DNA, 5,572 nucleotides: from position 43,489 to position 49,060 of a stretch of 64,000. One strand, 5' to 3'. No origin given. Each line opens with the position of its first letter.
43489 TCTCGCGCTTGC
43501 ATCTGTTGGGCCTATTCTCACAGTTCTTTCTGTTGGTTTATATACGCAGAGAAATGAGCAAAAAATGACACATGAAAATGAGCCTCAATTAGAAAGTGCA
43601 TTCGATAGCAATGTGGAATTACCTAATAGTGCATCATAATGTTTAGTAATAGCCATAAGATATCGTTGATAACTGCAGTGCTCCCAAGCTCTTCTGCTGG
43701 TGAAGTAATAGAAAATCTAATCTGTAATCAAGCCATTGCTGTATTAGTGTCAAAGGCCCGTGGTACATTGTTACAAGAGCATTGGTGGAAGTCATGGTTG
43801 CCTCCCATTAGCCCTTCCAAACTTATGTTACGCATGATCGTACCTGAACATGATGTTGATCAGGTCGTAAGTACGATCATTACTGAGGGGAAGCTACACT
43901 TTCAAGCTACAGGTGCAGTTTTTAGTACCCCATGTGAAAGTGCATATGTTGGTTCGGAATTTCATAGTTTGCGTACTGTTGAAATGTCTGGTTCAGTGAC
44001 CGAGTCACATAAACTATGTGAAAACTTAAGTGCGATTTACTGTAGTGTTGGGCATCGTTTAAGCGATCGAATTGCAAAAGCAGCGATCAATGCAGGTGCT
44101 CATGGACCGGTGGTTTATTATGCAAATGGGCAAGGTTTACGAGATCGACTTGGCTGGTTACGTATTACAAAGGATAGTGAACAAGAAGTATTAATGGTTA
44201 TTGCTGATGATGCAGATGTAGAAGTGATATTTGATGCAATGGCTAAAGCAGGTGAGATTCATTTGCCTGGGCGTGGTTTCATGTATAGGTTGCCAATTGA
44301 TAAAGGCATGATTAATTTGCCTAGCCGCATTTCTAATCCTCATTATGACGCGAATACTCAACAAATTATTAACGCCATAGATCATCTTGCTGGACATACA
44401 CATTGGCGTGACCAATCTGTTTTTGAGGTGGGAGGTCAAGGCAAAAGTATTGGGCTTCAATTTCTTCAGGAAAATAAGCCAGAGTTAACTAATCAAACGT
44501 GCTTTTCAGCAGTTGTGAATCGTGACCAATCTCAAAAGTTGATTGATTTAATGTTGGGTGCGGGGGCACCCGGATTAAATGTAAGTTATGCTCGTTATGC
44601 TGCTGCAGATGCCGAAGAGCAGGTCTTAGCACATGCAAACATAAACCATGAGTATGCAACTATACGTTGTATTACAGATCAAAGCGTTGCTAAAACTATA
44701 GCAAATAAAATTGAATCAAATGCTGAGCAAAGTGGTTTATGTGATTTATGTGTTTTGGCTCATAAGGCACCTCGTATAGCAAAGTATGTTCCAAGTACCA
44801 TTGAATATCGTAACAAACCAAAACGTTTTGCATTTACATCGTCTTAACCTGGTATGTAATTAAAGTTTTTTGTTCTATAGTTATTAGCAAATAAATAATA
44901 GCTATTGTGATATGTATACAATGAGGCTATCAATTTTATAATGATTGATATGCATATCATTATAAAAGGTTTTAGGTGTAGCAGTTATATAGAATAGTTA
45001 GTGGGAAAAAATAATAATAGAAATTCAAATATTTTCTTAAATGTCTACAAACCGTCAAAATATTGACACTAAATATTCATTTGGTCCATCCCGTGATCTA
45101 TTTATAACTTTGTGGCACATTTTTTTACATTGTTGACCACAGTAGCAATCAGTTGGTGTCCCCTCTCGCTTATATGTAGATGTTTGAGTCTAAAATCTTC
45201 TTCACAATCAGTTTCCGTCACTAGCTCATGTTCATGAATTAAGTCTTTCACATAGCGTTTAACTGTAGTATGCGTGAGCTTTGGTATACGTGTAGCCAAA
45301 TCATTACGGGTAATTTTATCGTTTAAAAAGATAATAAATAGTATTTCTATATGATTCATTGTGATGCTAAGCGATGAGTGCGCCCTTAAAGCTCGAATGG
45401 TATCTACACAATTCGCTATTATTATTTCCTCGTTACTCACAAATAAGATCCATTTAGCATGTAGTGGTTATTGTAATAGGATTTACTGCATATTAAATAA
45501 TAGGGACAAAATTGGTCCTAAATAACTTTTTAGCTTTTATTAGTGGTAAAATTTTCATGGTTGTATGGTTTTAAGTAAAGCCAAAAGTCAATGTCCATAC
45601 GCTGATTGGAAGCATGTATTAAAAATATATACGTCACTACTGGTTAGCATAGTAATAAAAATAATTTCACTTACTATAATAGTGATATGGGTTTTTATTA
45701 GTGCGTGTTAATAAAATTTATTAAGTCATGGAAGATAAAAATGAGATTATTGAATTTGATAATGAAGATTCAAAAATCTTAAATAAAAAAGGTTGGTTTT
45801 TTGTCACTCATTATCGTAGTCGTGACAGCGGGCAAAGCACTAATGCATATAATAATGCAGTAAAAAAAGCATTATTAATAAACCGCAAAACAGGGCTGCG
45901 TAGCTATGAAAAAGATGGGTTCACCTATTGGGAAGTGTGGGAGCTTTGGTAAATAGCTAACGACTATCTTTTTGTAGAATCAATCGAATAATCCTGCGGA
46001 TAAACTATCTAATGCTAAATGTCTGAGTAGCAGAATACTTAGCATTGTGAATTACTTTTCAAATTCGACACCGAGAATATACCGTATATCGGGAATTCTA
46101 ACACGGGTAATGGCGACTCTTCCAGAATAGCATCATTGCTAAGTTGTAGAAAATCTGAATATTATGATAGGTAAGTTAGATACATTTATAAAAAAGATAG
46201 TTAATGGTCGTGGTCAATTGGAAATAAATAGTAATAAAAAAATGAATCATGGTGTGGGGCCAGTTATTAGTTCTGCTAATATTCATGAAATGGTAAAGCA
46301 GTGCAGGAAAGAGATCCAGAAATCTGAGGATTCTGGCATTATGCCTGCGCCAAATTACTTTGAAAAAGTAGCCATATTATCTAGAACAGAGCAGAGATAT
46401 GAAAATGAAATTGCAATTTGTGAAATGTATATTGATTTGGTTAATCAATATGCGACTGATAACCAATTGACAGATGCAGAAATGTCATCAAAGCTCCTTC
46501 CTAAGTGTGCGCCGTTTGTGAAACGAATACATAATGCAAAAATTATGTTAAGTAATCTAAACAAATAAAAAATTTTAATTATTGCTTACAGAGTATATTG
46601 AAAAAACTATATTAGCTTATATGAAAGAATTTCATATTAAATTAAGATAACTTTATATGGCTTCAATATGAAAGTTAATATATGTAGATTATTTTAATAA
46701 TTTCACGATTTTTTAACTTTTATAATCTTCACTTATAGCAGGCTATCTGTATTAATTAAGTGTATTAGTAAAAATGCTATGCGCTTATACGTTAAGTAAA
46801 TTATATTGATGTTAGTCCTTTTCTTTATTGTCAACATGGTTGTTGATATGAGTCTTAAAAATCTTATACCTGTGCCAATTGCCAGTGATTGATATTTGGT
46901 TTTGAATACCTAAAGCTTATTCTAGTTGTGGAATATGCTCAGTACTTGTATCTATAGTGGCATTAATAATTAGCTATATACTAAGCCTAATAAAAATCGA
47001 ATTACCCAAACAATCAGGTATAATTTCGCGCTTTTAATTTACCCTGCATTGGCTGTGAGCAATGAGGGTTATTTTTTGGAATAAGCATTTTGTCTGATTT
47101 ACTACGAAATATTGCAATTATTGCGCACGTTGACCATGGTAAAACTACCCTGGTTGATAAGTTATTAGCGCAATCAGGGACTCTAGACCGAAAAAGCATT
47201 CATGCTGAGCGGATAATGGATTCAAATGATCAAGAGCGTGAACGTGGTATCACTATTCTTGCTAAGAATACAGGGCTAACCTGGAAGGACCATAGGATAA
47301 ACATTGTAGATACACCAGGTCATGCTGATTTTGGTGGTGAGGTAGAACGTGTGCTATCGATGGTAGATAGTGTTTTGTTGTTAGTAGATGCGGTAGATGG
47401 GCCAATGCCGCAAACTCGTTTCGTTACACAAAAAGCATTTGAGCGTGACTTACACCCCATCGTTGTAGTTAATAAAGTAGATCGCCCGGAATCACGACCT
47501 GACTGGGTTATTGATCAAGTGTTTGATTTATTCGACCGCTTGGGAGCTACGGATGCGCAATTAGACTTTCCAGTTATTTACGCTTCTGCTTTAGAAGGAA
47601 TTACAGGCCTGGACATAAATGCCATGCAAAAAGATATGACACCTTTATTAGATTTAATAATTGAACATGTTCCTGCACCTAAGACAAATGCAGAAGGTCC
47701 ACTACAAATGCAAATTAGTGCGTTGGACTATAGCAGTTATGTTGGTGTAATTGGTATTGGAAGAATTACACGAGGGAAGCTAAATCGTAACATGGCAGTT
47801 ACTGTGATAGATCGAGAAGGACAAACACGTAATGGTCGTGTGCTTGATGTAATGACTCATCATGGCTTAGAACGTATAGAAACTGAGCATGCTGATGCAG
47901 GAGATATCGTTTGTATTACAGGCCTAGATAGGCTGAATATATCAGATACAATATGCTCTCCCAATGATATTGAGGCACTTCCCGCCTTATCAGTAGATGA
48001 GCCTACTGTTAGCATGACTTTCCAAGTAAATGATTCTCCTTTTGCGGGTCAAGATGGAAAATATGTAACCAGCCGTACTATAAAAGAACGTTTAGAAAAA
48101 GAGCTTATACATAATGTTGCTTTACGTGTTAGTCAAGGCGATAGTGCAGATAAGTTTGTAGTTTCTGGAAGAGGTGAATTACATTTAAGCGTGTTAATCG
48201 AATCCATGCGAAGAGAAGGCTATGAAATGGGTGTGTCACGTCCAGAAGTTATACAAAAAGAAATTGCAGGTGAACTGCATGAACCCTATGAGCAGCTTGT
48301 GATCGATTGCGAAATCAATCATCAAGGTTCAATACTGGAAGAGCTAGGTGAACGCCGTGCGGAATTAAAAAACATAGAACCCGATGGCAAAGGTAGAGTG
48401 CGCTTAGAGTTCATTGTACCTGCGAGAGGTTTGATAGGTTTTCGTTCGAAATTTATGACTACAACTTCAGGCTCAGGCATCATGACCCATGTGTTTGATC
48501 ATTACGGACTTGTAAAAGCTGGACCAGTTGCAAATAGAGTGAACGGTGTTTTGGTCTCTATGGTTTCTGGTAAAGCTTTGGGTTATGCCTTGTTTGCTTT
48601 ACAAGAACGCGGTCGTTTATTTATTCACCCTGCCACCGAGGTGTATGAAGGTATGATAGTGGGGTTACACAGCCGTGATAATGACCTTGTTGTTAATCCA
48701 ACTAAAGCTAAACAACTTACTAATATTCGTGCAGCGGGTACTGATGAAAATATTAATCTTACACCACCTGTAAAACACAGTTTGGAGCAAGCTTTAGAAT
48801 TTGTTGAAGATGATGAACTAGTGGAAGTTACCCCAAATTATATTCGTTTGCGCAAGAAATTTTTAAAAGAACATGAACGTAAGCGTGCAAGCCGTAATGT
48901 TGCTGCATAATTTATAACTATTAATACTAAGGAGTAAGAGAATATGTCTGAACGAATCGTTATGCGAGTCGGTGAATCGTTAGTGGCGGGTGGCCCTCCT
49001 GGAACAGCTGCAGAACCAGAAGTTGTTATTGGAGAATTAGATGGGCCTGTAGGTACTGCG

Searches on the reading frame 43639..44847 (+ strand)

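Call 74: search_protein_families(library=pfam, proteins=[window:43639-44847:+], max_evalue=0.05)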
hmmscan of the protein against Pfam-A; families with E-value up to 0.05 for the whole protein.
window:43639-44847:+ (402 aa): 2 families
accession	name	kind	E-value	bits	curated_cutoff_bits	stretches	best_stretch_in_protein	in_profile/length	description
PF00543.27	P-II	-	6.4e-13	49.4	25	1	10-104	3-97/102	Nitrogen regulatory protein P-II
PF19911.4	DUF6384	-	0.023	14.3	25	1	122-188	37-103/308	Family of unknown function (DUF6384)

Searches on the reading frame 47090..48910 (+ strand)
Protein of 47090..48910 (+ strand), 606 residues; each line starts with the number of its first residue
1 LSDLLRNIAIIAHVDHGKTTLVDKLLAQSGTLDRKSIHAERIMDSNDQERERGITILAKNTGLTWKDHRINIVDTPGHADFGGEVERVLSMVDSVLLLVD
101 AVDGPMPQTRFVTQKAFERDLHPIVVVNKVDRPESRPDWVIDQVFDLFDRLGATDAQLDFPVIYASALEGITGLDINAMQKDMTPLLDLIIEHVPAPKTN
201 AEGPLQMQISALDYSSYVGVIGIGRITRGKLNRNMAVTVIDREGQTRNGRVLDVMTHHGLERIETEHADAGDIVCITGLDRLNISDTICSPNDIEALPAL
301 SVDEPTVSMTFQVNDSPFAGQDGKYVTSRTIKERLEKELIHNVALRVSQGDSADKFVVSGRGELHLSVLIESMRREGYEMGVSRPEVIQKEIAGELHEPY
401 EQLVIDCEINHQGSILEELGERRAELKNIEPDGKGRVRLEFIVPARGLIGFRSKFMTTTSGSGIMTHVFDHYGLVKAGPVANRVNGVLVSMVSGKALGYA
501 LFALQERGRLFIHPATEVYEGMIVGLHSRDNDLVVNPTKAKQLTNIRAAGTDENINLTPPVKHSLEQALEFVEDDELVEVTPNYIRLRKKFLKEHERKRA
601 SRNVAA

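Call 74: search_protein_families(library=pfam, proteins=[window:47090-48910:+], max_evalue=0.05)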
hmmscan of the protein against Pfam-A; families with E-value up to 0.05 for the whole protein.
window:47090-48910:+ (606 aa): 10 families
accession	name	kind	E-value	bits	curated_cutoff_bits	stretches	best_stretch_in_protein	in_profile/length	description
PF00009.33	GTP_EFTU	-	1.6e-57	194.6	26.5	1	5-195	3-187/188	Elongation factor Tu GTP binding domain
PF21018.2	BipA_C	-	1.1e-47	160.8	23.8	1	485-593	1-109/110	TypA/BipA C-terminal domain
PF00679.30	EFG_C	-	1.5e-21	76.6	27.9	1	395-477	1-83/89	Elongation factor G C-terminus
PF03144.31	GTP_EFTU_D2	-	3e-10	40.8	30.3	1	219-289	1-73/73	Elongation factor Tu domain 2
PF22042.2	EF-G_D2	-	3e-07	30.9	27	1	216-290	13-83/84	Elongation factor G domain 2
PF01926.29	MMR_HSR1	-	2.1e-05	25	21.9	1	8-129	2-113/113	50S ribosome-binding GTPase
PF14492.12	EFG_III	-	0.00021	21.8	27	1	330-376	20-66/75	Elongation Factor G, domain III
PF09439.16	SRPRB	-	0.0071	16.2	25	0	8-106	6-84/178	Signal recognition particle receptor beta subunit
PF00735.24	Septin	-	0.011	15.5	26.2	1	7-81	6-75/280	Septin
PF02421.24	FeoB_N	-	0.037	14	27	0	53-136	32-121/156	Ferrous iron transport protein B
